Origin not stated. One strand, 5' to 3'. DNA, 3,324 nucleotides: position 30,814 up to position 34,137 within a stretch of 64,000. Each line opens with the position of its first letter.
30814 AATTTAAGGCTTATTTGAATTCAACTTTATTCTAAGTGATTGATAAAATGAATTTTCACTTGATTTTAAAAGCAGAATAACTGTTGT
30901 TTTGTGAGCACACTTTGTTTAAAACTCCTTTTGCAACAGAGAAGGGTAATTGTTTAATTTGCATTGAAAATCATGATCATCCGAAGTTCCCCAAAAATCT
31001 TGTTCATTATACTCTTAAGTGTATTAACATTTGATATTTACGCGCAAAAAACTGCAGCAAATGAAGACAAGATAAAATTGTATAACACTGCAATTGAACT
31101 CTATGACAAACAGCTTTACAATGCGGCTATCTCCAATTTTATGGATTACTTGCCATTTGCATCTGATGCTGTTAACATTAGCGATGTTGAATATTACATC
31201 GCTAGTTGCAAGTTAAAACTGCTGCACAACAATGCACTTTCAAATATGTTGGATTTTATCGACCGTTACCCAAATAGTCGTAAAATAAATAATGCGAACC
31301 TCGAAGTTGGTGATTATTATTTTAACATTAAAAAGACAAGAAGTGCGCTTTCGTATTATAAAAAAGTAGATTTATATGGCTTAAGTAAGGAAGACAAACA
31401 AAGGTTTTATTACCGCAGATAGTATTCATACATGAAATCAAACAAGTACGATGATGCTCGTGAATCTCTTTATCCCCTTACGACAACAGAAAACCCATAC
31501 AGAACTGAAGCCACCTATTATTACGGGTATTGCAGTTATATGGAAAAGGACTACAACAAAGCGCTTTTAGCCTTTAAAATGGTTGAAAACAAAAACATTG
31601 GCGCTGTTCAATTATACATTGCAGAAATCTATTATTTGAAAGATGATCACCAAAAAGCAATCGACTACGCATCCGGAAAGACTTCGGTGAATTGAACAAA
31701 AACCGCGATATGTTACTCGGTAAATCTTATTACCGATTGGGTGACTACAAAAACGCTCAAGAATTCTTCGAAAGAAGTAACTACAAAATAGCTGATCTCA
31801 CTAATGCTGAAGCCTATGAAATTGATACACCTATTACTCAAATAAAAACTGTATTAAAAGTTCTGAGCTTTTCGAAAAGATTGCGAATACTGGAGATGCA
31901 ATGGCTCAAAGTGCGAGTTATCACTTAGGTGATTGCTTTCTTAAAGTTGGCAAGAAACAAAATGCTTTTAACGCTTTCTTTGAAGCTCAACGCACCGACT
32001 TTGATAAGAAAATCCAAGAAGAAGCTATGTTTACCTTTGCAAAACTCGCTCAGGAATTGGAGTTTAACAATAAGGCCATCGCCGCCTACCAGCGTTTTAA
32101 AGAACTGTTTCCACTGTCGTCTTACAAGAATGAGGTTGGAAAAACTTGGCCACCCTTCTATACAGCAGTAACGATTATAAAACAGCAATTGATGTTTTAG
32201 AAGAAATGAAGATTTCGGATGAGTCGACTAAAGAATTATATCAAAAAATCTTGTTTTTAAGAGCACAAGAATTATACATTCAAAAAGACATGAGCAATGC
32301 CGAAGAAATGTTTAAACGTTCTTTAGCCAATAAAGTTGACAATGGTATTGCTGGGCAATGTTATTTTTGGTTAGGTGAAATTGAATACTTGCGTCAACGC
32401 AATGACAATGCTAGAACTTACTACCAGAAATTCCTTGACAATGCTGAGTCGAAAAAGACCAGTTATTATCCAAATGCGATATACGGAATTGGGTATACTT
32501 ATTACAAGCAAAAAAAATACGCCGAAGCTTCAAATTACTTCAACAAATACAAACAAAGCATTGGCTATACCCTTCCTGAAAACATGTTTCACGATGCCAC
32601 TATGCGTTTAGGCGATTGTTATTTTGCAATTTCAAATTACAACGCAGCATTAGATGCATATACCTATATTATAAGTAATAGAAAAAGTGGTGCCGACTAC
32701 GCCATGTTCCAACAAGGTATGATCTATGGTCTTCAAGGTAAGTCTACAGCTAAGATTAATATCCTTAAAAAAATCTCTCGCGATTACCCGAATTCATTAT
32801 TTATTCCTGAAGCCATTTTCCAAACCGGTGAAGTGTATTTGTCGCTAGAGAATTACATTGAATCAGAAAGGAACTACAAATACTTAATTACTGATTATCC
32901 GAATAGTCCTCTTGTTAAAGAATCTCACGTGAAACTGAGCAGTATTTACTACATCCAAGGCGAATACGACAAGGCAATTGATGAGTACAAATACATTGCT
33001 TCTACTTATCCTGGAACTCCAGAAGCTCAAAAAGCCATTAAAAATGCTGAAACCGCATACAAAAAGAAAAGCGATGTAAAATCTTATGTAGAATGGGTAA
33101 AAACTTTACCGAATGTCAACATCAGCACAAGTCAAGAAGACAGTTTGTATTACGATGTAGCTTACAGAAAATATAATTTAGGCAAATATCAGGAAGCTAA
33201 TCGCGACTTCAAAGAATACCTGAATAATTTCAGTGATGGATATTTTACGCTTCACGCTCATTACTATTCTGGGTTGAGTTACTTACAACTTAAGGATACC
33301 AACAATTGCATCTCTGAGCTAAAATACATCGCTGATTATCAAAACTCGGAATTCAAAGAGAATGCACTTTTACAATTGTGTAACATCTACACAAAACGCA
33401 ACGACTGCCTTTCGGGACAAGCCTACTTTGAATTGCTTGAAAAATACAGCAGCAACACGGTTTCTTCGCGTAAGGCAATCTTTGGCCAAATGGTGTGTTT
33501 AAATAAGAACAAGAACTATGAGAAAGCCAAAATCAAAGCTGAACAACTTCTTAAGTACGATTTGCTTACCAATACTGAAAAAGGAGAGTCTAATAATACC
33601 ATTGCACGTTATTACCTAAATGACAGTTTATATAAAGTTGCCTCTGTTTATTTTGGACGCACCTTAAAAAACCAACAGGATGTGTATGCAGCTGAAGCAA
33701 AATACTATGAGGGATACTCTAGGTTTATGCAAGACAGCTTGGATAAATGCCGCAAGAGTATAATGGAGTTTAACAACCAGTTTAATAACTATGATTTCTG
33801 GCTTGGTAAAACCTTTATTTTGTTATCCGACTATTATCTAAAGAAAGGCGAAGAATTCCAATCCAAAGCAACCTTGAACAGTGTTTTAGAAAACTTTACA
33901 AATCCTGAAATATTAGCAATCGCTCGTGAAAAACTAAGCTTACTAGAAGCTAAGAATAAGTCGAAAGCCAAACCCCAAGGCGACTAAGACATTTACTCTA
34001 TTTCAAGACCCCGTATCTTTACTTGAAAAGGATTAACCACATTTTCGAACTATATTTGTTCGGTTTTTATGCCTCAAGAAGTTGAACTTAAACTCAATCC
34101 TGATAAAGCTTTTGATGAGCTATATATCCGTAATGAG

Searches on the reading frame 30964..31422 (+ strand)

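Call 29: search_protein_families(library=ncbifam, proteins=[window:30964-31422:+], max_evalue=0.01)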
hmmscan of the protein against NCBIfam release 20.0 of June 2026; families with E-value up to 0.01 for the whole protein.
window:30964-31422:+ (152 aa): 4 families
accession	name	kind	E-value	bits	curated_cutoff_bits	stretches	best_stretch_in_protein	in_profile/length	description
TIGR02795.1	tol_pal_ybgF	equivalog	4.3e-07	30.5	90.1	1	40-135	6-102/119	tol-pal system protein YbgF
NF008068.0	PRK10803.1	equivalog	0.00027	21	383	1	73-135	144-206/263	cell division protein CpoB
TIGR03302.1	OM_YfiO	subfamily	0.0013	18.3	81.4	1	29-121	26-119/239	outer membrane protein assembly factor BamD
NF052312.1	T9SS_PorW_SprE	equivalog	0.005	15.5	250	1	27-111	628-713/716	type IX secretion system periplasmic lipoprotein PorW/SprE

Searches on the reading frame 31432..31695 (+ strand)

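Call 29: search_protein_families(library=ncbifam, proteins=[window:31432-31695:+], max_evalue=0.01)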
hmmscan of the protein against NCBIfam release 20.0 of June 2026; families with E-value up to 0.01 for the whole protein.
window:31432-31695:+ (87 aa): 2 families
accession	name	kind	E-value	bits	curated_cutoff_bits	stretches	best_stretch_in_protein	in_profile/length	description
TIGR02795.1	tol_pal_ybgF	equivalog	0.00015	22.3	90.1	1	1-54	13-68/119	tol-pal system protein YbgF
TIGR02552.1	LcrH_SycD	equivalog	0.0021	17.8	104.8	1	2-77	30-106/136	SycD/LcrH family type III secretion system chaperone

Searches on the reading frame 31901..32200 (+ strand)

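Call 29: search_protein_families(library=ncbifam, proteins=[window:31901-32200:+], max_evalue=0.01)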
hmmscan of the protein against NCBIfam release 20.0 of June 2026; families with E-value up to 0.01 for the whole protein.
window:31901-32200:+ (99 aa): 3 families
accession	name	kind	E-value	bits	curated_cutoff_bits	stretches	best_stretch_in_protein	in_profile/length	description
TIGR02795.1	tol_pal_ybgF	equivalog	3.1e-06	27.8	90.1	1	2-77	38-113/119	tol-pal system protein YbgF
TIGR02552.1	LcrH_SycD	equivalog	2.5e-05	24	104.8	1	4-37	87-120/136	SycD/LcrH family type III secretion system chaperone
NF008068.0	PRK10803.1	equivalog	0.0035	17.3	383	1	4-73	181-250/263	cell division protein CpoB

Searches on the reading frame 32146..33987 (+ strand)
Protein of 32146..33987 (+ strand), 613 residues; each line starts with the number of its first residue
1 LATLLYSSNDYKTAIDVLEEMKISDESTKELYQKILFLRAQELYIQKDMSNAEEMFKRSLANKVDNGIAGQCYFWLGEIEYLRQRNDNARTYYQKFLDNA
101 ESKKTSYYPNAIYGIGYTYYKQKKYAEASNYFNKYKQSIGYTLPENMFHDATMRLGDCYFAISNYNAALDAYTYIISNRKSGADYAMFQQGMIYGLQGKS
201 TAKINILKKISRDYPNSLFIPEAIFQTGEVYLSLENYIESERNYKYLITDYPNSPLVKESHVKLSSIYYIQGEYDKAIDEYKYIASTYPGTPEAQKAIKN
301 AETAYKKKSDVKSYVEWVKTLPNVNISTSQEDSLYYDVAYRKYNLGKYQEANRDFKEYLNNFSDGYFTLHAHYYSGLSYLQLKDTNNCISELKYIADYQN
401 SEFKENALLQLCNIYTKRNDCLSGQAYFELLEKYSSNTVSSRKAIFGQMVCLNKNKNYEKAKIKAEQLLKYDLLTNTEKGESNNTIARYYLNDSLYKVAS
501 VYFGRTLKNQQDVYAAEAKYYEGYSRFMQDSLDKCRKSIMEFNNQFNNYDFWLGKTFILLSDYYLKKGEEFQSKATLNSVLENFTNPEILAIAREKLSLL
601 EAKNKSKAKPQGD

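Call 29: search_protein_families(library=ncbifam, proteins=[window:32146-33987:+], max_evalue=0.01)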
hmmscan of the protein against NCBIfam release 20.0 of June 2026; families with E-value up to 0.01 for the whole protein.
window:32146-33987:+ (613 aa): 7 families
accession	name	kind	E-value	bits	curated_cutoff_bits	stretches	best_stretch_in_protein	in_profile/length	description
TIGR02795.1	tol_pal_ybgF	equivalog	7.7e-39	133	90.1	5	207-299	25-117/119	tol-pal system protein YbgF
TIGR03302.1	OM_YfiO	subfamily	1e-14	54.6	81.4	3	221-298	33-110/239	outer membrane protein assembly factor BamD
NF052312.1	T9SS_PorW_SprE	equivalog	2.4e-13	49.6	250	2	221-407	545-713/716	type IX secretion system periplasmic lipoprotein PorW/SprE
TIGR02552.1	LcrH_SycD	equivalog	6e-10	39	104.8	1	110-192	19-94/136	SycD/LcrH family type III secretion system chaperone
NF008068.0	PRK10803.1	equivalog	1.3e-05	25.3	383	1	204-301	163-260/263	cell division protein CpoB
NF008757.0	PRK11788.1-5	equivalog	1.4e-05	24.5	363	0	5-138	151-278/388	lipopolysaccharide assembly protein LapB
NF052415.1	T3SS_chap_SctY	equivalog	0.0074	16.8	70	0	6-61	51-105/106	type III secretion apparatus assembly chaperone SctY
